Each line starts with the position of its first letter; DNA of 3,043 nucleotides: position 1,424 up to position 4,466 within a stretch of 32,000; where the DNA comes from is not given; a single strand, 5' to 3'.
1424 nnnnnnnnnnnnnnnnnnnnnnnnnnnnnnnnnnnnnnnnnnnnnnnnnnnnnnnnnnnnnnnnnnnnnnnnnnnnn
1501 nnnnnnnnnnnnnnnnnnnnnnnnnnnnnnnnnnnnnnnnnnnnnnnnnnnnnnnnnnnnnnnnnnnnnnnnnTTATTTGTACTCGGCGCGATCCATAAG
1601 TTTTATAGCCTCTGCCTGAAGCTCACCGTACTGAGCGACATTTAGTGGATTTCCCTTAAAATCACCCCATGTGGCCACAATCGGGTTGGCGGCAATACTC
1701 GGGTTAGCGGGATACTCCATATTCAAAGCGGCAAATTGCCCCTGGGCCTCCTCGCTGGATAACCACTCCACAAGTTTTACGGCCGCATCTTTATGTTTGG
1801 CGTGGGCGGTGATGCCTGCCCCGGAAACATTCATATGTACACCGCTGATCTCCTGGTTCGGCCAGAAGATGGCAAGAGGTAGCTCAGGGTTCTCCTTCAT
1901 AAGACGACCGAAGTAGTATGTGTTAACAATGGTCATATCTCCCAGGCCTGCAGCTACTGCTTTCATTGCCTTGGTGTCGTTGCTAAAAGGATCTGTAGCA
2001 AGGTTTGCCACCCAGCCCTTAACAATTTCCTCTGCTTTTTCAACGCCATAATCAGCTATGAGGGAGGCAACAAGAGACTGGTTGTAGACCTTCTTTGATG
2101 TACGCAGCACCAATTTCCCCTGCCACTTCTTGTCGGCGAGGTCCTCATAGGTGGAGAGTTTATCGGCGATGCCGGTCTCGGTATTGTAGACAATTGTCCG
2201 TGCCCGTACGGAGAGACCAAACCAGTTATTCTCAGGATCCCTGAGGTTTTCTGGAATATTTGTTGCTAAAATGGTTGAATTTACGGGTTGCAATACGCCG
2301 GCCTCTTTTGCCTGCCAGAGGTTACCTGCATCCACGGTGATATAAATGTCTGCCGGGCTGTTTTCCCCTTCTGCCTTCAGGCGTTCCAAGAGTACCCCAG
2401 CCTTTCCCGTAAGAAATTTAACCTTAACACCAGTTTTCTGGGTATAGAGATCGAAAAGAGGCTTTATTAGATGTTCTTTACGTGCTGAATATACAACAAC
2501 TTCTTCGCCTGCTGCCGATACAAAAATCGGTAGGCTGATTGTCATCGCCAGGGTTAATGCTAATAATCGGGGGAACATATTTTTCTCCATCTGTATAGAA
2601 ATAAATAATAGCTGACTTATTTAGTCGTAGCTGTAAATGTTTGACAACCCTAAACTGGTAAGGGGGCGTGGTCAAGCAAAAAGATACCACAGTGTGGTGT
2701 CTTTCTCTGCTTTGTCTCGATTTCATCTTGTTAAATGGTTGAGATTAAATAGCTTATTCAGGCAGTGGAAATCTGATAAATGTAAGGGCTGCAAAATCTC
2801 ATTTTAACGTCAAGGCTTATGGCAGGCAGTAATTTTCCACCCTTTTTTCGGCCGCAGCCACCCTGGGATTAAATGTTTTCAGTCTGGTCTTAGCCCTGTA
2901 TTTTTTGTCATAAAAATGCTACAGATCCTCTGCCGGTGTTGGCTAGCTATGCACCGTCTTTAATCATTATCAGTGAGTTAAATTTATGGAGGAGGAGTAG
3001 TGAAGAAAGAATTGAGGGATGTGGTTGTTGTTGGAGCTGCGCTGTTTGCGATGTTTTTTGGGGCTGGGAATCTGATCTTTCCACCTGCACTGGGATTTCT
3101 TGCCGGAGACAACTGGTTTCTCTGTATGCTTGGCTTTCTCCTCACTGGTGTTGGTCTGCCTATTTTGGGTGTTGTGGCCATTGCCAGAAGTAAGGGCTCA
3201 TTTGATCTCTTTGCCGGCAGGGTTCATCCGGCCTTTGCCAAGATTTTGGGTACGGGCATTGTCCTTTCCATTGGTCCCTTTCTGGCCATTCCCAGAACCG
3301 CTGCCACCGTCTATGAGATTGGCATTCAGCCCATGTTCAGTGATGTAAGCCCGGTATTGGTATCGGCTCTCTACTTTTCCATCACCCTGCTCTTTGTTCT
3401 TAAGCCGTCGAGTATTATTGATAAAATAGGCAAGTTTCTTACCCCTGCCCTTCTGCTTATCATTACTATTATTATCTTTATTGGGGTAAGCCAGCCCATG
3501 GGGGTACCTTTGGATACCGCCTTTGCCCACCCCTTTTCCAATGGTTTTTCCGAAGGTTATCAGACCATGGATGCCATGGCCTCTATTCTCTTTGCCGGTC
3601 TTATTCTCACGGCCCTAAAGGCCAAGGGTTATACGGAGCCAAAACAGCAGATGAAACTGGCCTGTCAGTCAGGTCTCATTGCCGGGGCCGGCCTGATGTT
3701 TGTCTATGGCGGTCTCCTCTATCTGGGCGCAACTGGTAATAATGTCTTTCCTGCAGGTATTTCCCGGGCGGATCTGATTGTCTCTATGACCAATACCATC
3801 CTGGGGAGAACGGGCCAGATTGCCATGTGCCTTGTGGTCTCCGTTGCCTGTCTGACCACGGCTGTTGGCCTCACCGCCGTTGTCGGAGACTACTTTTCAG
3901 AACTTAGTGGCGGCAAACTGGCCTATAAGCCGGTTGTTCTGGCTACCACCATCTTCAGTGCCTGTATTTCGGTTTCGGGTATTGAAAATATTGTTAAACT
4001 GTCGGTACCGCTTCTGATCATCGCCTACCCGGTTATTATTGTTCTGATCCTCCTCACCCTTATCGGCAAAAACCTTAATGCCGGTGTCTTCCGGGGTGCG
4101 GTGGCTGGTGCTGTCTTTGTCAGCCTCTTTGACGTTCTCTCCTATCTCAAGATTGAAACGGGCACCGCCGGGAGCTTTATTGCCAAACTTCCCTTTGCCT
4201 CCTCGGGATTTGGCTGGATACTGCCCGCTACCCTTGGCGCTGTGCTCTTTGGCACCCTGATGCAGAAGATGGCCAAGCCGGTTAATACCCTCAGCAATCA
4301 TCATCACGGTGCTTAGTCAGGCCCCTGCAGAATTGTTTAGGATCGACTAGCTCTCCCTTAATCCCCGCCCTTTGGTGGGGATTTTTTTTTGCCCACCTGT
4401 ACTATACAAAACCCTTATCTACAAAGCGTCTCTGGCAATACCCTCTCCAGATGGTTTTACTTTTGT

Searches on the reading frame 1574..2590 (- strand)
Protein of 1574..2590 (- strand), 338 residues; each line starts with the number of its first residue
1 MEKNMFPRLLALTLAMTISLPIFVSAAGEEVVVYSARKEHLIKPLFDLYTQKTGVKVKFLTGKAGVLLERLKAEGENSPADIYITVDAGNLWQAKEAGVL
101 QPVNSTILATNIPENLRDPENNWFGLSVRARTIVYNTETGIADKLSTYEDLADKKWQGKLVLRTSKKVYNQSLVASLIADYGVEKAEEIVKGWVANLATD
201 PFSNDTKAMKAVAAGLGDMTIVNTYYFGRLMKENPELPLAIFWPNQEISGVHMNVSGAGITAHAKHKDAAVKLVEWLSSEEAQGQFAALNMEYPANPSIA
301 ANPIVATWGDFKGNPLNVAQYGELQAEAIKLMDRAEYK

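Call 10: search_protein_families(library=pfam, proteins=[window:1574-2590:-], max_evalue=0.01)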
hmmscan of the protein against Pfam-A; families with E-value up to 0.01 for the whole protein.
window:1574-2590:- (338 aa): 4 families
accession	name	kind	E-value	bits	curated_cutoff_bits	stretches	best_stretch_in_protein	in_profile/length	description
PF13416.11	SBP_bac_8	-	4.8e-22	79.5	27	1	47-311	4-277/279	Bacterial extracellular solute-binding protein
PF13343.11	SBP_bac_6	-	1e-21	78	24.6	1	78-298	2-222/245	Bacterial extracellular solute-binding protein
PF13531.11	SBP_bac_11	-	2.1e-17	64.1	25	1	32-286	3-221/227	Bacterial extracellular solute-binding protein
PF01547.30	SBP_bac_1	-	7.9e-17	62.6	26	1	43-283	11-306/307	Bacterial extracellular solute-binding protein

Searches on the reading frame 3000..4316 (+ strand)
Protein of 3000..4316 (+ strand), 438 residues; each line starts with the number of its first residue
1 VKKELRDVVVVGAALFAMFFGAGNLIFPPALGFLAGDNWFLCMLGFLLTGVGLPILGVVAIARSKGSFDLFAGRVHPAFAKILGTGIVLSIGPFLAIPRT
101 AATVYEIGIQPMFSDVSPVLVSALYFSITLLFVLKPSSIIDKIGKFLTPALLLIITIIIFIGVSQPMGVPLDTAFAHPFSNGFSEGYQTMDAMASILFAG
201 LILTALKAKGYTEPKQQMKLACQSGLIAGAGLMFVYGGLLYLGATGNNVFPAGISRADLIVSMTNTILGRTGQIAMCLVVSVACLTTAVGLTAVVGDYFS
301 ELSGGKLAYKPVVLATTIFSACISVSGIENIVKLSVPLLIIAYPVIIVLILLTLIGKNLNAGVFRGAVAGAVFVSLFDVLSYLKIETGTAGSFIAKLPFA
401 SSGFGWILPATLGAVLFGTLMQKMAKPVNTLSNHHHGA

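Call 10: search_protein_families(library=pfam, proteins=[window:3000-4316:+], max_evalue=0.01)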
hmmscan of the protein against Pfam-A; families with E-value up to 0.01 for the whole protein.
window:3000-4316:+ (438 aa): 1 family
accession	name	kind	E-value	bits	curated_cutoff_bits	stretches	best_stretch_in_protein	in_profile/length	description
PF05525.19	Branch_AA_trans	-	6.3e-120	401.5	22.3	1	6-418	3-423/429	Branched-chain amino acid transport protein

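Call 36: find_homologous_proteins(query=window:3000-4316:+, max_evalue=1e-60)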
Query window:3000-4316:+ (438 aa): 5833 proteins with E <= 1e-60 among 8000 candidates; the best 120 are listed.
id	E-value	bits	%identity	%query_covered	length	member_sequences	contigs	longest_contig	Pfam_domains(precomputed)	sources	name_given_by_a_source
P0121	4.7e-273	923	100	100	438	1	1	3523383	PF05525.20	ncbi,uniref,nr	ncbi:branched-chain amino acid transport system II carrier protein [Desulfotalea psychrophila]|unire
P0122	1.9e-180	618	67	97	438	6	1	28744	PF05525.20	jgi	jgi:LIVCS family branched-chain amino acid:cation transporter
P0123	9.9e-176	603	64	98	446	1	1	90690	PF05525.20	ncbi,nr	ncbi:MAG: branched-chain amino acid transport system II carrier protein [Desulfobacteraceae bacteriu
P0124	7.1e-174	597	64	100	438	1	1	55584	PF05525.20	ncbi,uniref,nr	ncbi:branched-chain amino acid transport system II carrier protein [Desulfoluna sp.]|uniref:branched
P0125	5.3e-172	590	65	98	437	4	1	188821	PF05525.20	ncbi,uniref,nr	ncbi:branched-chain amino acid transport system II carrier protein [Desulfoluna butyratoxydans]|unir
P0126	5.7e-171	587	67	95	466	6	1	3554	PF05525.20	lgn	-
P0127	3.0e-170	585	66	95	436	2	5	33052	PF05525.20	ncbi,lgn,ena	-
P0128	4.5e-170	584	64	100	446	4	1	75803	PF05525.20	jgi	-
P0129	2.8e-169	582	63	100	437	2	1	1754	PF05525.20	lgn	-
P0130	7.4e-168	577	63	99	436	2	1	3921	PF05525.20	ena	-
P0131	9.3e-168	576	63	97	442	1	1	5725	PF05525.20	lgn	-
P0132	1.0e-165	570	63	99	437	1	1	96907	PF05525.20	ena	-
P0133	2.1e-164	565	64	95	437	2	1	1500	PF05525.20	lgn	-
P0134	4.7e-163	561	66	94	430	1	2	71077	PF05525.20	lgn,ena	-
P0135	1.5e-161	556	62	98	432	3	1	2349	PF05525.20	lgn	-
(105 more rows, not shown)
